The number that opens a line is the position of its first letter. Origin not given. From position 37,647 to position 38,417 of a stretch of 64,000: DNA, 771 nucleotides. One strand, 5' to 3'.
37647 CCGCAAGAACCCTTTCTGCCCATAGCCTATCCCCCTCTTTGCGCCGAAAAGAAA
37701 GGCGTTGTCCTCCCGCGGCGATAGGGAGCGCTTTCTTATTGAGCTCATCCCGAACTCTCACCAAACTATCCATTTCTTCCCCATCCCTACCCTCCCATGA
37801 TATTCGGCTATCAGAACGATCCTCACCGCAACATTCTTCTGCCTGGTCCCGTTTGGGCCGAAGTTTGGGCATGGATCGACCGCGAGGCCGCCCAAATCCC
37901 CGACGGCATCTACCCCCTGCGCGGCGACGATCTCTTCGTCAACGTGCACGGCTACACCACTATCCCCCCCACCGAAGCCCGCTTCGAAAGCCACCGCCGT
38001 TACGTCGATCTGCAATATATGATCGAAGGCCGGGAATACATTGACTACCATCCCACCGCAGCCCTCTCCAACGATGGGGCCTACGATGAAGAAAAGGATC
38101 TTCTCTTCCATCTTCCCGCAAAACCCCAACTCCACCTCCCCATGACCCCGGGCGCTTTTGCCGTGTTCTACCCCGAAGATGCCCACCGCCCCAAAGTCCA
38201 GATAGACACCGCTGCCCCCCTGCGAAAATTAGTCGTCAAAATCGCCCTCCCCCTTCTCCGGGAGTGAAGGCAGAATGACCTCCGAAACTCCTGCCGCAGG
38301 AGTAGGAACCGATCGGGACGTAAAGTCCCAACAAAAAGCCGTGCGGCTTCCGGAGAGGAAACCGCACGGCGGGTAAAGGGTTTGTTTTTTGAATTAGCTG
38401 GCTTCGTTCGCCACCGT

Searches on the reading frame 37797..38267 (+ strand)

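Call 11: search_protein_families(library=pfam, proteins=[window:37797-38267:+], max_evalue=0.01)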
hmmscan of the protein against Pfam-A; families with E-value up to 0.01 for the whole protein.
window:37797-38267:+ (156 aa): 1 family
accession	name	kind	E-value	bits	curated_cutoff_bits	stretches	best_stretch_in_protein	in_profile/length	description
PF04074.18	DUF386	-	1e-37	129.8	26.5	1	1-150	1-145/145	YhcH/YjgK/YiaL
